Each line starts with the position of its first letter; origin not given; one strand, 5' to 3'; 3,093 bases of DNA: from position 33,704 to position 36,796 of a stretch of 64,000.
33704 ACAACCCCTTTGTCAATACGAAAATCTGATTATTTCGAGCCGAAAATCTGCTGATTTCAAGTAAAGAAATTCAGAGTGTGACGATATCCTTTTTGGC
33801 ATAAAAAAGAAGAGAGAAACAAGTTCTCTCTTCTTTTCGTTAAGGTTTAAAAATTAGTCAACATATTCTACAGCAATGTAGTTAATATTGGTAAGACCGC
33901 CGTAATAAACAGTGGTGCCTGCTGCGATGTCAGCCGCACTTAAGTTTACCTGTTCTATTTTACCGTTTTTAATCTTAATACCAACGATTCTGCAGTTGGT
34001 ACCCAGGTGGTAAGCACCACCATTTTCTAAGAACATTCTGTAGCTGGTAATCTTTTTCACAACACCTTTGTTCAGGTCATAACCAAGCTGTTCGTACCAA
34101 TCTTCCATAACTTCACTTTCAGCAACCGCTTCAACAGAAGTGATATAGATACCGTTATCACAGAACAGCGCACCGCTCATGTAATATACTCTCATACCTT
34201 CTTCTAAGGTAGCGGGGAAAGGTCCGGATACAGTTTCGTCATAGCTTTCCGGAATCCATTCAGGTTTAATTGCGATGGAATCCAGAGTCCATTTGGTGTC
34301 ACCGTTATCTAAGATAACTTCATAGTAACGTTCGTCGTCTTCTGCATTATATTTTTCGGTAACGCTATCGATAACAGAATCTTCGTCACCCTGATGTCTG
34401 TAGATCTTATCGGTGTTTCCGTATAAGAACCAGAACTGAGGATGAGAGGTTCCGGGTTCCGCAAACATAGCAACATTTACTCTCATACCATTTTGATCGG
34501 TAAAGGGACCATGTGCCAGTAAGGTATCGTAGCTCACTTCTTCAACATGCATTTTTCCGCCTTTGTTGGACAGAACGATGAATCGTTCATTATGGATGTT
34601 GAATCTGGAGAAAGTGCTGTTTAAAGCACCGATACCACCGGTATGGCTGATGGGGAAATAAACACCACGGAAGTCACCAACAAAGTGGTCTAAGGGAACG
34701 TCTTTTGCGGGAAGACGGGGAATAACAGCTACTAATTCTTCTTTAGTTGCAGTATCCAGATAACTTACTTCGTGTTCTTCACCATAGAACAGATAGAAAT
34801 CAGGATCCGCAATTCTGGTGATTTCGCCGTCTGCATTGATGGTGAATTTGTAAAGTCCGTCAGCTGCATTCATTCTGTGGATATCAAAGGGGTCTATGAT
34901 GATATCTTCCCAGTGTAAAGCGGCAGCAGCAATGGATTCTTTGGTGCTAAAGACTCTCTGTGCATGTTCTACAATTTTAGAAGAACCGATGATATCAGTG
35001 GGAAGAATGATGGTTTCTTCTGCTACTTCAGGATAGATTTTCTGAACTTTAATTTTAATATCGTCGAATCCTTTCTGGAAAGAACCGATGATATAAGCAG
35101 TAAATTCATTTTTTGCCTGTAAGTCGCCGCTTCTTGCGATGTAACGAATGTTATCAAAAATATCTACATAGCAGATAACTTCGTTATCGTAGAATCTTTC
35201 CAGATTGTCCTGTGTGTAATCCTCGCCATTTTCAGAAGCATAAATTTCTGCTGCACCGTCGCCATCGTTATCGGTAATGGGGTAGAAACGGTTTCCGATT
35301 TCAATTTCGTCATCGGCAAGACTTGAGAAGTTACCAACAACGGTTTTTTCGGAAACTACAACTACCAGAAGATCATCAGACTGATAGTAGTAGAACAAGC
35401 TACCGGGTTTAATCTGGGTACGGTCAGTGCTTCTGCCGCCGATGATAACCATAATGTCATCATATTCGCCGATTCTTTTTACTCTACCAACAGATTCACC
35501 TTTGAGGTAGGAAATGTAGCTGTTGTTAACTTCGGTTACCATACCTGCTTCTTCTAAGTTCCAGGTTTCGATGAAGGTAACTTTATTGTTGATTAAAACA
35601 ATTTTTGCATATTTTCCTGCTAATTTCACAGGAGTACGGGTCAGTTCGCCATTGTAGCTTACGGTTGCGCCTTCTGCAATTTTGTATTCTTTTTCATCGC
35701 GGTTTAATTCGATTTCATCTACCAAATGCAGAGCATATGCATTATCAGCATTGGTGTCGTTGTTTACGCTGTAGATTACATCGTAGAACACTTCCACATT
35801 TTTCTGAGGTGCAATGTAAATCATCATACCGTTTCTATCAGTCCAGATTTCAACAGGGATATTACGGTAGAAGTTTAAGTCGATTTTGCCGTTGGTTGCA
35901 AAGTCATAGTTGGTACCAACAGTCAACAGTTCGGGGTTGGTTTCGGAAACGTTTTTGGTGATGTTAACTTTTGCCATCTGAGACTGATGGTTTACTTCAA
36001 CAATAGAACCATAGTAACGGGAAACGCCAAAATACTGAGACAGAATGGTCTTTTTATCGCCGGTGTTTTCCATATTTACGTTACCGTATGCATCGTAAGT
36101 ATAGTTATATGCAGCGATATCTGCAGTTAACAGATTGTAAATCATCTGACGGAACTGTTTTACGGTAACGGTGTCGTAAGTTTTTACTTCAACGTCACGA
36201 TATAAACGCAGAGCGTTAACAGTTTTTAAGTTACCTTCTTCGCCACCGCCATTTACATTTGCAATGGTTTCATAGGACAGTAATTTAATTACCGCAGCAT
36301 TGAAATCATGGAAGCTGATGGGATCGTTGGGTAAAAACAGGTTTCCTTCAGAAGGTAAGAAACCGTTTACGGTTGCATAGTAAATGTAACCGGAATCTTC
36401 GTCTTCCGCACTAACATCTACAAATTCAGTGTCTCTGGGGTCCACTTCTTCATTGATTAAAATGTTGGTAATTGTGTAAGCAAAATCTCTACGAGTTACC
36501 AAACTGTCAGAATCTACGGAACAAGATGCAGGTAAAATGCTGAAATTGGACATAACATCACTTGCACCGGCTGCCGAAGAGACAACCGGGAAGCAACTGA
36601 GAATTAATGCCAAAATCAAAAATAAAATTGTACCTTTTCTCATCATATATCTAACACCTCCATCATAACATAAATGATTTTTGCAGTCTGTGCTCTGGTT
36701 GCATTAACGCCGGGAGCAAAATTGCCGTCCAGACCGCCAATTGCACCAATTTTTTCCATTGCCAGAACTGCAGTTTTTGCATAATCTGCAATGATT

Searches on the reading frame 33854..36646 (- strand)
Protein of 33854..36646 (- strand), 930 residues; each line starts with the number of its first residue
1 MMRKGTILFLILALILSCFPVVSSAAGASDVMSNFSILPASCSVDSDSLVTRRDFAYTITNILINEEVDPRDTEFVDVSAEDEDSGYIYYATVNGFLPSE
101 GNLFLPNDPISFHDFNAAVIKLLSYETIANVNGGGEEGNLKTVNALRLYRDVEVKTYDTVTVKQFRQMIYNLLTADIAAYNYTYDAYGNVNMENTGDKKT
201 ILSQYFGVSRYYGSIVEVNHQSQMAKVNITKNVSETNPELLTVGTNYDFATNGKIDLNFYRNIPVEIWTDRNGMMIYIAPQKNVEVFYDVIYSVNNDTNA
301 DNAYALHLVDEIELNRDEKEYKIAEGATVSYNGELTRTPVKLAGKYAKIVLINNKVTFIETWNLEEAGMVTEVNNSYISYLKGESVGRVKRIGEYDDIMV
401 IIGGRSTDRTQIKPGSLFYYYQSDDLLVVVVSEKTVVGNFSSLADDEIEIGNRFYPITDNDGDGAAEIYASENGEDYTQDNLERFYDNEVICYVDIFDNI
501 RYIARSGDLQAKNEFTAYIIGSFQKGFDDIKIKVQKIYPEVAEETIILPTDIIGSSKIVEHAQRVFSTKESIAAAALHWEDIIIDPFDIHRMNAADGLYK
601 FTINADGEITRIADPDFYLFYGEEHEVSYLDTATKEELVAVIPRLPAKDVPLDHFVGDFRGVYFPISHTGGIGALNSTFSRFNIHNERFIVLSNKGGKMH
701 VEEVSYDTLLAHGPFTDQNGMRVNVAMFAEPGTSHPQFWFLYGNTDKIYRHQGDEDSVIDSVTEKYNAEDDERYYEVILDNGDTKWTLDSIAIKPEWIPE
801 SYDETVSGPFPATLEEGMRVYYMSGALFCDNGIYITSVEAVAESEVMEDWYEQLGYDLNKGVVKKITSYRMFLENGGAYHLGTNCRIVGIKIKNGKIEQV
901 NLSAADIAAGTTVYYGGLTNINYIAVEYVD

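Call 6: search_protein_families(library=pfam, proteins=[window:33854-36646:-], max_evalue=0.001)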
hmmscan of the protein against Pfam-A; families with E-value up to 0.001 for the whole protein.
window:33854-36646:- (930 aa): 0 families

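Call 56: search_protein_families(library=pfam, proteins=[window:33857-36646:-], max_evalue=1)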
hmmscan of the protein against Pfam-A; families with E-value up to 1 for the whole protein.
seq(930 aa): 0 families

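Call 66: search_solved_structures(query=window:33854-36646:-, max_evalue=1)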
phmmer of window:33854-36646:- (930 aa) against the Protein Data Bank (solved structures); distinct sequences matched with E-value up to 1: 1.
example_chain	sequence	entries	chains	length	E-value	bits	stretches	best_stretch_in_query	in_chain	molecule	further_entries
2vo8_A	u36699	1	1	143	0.0082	17.7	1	434-558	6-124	EXO-ALPHA-SIALIDASE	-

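Call 68: search_protein_families(library=ncbifam, proteins=[window:33854-36646:-], max_evalue=0.01)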
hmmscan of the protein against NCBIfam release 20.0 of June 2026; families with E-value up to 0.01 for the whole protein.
window:33854-36646:- (930 aa): 0 families
